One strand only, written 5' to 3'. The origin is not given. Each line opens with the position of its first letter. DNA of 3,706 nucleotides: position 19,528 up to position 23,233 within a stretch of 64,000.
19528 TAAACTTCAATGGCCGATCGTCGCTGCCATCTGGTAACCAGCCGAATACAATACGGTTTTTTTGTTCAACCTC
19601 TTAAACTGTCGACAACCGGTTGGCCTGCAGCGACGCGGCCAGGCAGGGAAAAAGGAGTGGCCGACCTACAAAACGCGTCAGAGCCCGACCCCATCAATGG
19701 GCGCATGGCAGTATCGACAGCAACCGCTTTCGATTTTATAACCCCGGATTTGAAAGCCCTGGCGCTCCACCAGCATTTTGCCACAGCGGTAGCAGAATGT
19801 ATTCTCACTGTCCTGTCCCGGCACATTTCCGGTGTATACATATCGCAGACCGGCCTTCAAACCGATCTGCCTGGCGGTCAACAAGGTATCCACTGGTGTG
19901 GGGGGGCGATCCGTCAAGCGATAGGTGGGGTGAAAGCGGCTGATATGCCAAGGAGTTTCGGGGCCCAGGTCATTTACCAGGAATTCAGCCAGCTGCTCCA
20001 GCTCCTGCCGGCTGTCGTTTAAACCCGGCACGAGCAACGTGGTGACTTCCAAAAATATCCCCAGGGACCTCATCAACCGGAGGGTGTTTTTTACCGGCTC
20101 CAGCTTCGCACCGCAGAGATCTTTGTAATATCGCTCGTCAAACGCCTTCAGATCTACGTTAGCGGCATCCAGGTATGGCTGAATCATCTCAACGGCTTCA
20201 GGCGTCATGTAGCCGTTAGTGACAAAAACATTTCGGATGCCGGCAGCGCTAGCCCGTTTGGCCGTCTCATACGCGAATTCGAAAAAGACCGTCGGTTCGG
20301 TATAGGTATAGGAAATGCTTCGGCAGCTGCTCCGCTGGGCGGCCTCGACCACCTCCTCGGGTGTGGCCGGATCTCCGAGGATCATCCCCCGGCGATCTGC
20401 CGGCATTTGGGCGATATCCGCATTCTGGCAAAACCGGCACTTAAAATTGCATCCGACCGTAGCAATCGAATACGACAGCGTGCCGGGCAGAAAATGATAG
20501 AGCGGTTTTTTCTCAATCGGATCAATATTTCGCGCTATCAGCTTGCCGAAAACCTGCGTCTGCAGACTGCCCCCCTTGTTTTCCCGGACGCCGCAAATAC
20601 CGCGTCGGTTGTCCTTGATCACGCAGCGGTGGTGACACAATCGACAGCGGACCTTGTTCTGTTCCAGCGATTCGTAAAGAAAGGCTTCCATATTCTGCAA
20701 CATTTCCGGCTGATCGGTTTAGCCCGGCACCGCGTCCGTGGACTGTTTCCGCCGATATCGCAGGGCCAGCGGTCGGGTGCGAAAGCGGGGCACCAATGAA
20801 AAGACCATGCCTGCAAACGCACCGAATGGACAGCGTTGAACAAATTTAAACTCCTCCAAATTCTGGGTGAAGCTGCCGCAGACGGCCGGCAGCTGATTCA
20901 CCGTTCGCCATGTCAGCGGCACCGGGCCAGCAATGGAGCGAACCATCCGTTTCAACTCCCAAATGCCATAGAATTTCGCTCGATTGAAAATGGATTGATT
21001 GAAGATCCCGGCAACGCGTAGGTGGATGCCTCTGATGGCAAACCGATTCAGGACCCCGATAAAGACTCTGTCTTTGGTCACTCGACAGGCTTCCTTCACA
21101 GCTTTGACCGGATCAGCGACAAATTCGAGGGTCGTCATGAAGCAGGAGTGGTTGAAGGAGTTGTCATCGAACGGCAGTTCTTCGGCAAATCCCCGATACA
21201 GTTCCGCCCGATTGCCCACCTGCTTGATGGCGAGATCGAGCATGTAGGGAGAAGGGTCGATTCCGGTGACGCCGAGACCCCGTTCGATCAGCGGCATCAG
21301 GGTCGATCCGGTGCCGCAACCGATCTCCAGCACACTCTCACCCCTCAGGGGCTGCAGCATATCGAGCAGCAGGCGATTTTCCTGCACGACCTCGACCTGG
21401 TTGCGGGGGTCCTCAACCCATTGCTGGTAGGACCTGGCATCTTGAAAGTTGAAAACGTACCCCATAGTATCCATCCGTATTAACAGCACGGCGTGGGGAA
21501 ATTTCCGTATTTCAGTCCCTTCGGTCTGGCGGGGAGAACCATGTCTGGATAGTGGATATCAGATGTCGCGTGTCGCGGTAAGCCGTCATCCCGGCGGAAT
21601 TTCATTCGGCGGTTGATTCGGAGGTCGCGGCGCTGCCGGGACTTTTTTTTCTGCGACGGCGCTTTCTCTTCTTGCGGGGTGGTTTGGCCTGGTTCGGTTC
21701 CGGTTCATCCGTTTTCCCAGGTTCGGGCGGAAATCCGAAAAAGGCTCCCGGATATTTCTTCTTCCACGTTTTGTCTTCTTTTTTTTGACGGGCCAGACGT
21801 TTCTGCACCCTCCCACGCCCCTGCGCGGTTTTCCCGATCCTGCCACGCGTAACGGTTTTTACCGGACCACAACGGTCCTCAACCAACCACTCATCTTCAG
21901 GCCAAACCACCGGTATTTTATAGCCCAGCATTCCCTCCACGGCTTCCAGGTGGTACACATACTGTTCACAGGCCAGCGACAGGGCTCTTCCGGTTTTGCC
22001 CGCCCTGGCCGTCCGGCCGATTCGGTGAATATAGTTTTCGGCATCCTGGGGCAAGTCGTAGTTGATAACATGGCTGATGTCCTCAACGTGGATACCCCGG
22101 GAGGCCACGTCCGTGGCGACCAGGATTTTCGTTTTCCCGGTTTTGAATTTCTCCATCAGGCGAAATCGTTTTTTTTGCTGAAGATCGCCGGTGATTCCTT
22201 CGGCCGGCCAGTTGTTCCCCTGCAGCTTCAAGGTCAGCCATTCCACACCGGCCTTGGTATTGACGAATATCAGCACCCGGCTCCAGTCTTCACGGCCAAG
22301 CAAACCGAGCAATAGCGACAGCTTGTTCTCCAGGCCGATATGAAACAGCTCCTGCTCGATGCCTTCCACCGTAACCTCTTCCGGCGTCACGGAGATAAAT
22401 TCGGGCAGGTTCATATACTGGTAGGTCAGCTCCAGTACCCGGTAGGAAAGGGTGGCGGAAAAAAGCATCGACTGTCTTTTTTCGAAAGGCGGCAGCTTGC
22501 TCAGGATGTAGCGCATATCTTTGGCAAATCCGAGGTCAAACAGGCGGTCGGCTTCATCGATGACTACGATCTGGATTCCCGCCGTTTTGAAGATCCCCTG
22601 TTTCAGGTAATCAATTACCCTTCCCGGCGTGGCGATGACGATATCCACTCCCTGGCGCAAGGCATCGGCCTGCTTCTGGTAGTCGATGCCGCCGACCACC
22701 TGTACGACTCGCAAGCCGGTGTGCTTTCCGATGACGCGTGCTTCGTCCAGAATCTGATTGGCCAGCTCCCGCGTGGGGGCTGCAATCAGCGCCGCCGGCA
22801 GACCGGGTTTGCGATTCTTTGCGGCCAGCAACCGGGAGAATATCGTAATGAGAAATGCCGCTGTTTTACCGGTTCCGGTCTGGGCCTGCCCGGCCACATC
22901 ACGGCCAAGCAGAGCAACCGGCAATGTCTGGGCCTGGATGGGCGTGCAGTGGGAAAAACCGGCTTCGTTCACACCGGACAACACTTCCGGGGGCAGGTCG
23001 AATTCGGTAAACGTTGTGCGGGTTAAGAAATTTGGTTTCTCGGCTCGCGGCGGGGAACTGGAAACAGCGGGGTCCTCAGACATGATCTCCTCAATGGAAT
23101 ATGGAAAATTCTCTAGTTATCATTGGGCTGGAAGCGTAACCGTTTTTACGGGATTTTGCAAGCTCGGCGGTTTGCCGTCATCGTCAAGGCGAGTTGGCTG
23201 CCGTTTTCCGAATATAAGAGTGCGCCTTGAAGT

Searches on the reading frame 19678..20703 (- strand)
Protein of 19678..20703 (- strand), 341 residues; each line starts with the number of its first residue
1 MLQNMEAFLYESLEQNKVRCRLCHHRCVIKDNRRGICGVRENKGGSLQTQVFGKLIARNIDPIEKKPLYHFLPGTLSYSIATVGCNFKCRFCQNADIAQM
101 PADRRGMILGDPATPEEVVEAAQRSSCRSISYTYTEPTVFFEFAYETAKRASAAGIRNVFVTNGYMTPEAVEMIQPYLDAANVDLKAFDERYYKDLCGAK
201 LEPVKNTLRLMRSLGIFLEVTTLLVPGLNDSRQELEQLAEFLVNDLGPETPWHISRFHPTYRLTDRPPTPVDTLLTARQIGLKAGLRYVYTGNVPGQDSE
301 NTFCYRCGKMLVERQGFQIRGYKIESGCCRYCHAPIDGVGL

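Call 22: search_protein_families(library=pfam, proteins=[window:19678-20703:-], max_evalue=0.00001)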
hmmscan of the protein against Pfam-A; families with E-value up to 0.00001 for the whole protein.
window:19678-20703:- (341 aa): 1 family
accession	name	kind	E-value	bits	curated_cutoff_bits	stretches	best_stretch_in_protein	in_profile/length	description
PF04055.27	Radical_SAM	-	4.9e-25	89.1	29.5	1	81-242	3-166/166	Radical SAM superfamily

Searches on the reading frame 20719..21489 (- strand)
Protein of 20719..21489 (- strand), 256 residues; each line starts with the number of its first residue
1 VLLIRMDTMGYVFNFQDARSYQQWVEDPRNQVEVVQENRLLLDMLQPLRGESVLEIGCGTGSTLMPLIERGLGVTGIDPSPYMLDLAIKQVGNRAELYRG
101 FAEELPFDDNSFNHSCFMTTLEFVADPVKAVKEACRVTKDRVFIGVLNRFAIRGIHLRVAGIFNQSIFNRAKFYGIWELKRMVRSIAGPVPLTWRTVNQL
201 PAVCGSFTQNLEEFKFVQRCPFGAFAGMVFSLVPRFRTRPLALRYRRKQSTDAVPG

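Call 22: search_protein_families(library=pfam, proteins=[window:20719-21489:-], max_evalue=0.00001)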
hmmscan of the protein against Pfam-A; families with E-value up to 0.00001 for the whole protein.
window:20719-21489:- (256 aa): 6 families
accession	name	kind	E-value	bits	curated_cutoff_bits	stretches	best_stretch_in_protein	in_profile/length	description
PF08241.18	Methyltransf_11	-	5.7e-19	69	21.2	1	54-140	1-89/95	Methyltransferase domain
PF13649.12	Methyltransf_25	-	8.8e-17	62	27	1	53-140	1-95/97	Methyltransferase domain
PF08242.18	Methyltransf_12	-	1e-09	39.4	30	1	54-140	1-94/98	Methyltransferase domain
PF13847.12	Methyltransf_31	-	2.6e-09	37.4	27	1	50-142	4-105/145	Methyltransferase domain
PF13489.12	Methyltransf_23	-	1.7e-08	34.8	27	1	41-141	13-111/164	Methyltransferase domain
PF01209.24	Ubie_methyltran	-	3.1e-08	33.7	20.1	1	42-141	40-146/233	ubiE/COQ5 methyltransferase family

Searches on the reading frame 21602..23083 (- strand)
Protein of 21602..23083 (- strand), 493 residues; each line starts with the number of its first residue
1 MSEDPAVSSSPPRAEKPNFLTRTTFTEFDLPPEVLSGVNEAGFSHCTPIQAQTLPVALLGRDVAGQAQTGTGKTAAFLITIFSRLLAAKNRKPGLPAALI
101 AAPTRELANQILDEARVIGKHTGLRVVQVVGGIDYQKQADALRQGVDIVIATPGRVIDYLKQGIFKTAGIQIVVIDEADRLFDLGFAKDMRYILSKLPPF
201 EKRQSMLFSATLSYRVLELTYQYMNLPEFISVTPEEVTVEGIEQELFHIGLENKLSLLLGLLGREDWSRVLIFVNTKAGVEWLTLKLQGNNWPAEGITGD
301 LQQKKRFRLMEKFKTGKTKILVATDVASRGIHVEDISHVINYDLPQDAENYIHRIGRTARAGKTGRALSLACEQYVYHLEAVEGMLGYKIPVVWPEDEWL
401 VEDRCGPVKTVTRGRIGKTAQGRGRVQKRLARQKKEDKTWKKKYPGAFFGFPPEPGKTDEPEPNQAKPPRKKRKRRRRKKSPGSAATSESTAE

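Call 22: search_protein_families(library=pfam, proteins=[window:21602-23083:-], max_evalue=0.00001)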
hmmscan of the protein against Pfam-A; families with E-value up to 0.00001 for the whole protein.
window:21602-23083:- (493 aa): 2 families
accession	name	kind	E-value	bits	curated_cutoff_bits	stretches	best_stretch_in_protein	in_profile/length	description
PF00270.35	DEAD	-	9.7e-46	156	26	1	47-217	1-164/167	DEAD/DEAH box helicase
PF00271.37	Helicase_C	-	5.3e-31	107.6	23.5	1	254-362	2-110/110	Helicase conserved C-terminal domain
